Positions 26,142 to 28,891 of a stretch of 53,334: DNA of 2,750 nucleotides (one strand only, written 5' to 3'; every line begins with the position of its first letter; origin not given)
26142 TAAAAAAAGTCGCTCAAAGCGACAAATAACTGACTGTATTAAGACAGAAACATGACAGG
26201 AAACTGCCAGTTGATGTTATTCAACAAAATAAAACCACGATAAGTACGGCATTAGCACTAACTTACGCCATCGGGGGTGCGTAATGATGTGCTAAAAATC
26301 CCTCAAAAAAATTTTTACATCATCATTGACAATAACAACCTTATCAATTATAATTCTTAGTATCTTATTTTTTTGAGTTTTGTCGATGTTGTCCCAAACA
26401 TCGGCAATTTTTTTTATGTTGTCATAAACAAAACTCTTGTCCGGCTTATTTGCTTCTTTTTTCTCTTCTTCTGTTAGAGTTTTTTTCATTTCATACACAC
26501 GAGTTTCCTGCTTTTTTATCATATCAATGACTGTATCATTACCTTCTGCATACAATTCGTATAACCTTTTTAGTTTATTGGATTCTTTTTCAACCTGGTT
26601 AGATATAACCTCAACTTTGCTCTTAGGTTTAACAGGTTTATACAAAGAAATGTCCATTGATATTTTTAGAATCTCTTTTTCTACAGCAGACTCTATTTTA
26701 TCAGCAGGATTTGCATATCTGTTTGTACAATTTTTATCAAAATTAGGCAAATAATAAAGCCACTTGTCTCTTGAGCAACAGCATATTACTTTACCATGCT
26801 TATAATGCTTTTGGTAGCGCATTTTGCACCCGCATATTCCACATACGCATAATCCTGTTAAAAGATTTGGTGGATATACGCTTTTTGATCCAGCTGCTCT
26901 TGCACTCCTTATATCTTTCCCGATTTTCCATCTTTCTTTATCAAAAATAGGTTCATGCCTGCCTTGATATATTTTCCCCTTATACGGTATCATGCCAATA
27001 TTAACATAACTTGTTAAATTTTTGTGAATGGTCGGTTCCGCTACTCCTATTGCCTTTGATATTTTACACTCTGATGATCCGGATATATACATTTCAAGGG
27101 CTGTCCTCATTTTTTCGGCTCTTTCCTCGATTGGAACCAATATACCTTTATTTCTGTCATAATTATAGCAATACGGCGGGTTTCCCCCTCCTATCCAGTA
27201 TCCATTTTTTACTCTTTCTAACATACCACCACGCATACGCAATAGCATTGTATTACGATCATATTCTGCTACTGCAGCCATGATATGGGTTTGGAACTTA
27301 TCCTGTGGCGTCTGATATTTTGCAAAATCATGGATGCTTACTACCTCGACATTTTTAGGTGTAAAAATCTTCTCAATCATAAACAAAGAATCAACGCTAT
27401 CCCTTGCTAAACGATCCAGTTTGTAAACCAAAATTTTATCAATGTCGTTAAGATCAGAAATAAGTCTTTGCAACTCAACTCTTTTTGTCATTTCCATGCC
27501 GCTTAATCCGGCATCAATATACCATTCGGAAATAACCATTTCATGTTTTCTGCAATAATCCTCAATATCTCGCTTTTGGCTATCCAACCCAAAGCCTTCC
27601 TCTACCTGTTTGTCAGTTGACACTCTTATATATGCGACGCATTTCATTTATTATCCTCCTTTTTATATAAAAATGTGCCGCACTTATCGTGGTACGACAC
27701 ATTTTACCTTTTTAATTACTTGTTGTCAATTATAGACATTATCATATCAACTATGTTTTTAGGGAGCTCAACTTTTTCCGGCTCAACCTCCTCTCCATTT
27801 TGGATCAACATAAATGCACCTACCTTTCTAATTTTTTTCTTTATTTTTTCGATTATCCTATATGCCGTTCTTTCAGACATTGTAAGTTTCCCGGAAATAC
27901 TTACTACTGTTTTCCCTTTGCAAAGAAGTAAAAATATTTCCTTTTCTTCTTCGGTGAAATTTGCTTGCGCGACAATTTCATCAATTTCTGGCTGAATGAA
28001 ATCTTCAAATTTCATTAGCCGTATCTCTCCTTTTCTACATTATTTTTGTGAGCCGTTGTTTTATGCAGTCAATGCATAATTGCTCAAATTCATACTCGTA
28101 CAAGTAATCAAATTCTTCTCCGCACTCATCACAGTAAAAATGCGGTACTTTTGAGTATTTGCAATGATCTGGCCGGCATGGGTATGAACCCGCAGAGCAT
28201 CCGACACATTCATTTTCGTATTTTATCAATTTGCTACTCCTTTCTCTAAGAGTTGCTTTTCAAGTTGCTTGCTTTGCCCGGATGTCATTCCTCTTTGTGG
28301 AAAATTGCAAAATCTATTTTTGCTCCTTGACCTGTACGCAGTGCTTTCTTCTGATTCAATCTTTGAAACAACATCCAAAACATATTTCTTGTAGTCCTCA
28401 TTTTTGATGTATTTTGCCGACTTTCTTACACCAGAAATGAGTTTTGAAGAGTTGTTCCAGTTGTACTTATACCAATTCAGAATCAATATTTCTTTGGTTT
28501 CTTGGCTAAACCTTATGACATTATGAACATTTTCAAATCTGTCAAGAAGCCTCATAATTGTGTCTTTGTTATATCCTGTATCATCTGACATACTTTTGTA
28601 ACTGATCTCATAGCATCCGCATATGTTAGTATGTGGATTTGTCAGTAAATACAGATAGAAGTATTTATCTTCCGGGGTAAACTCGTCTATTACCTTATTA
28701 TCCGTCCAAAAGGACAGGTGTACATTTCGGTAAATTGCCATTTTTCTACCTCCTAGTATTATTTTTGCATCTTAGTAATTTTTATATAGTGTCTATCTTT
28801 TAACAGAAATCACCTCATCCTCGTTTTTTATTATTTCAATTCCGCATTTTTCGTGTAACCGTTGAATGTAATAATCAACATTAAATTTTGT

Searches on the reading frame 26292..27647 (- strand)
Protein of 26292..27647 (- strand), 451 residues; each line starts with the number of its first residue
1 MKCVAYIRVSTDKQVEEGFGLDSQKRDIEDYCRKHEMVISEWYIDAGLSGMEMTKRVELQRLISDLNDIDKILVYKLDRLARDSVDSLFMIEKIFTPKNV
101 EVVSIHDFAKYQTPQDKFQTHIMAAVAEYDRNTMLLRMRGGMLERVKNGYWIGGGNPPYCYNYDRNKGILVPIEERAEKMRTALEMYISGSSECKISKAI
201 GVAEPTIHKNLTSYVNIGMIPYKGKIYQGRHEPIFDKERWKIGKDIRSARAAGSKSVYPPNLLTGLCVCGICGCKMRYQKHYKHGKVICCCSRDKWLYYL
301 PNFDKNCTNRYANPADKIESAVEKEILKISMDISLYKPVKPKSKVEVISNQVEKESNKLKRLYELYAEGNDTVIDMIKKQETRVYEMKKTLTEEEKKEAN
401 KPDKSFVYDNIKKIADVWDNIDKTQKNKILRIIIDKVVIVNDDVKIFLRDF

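Call 28: search_protein_families(library=phrogs, max_evalue=0.00001, proteins=[window:26292-27647:-])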
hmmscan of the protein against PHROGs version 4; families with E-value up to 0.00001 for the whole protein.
window:26292-27647:- (451 aa): 2 families
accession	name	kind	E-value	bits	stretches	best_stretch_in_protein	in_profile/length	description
phrog_95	-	integration and excision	9.4e-94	316.2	1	1-445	88-561/651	integrase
phrog_125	-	DNA, RNA and nucleotide metabolism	1.8e-38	133.6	1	1-221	20-210/254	DNA invertase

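Call 57: search_protein_families(library=pfam, max_evalue=0.1, proteins=[window:26292-27647:-])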
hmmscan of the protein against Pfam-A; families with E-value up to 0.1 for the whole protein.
window:26292-27647:- (451 aa): 2 families
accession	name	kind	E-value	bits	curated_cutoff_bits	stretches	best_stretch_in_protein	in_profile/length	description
PF00239.26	Resolvase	-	6.7e-32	111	23.3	1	4-150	2-144/145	Resolvase, N terminal domain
PF13408.12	Zn_ribbon_recom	-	4.8e-07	30.5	25.3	1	262-326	1-57/58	Recombinase zinc beta ribbon domain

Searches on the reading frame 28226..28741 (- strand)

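Call 29: search_protein_families(library=phrogs, max_evalue=0.00001, proteins=[window:28226-28741:-])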
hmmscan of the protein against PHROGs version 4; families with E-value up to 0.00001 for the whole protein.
window:28226-28741:- (171 aa): 4 families
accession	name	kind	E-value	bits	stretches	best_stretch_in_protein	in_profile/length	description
phrog_6251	-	DNA, RNA and nucleotide metabolism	4e-49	168.6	1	1-141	1-143/284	replisome organizer DnaA-like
phrog_1701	-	DNA, RNA and nucleotide metabolism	6.2e-39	135.6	1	1-142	1-143/323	DnaD-like helicase loader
phrog_25711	-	unknown function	6e-15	56.8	1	2-143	4-144/164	-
phrog_270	-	DNA, RNA and nucleotide metabolism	6.4e-09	36.7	1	10-107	32-129/383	replication initiation protein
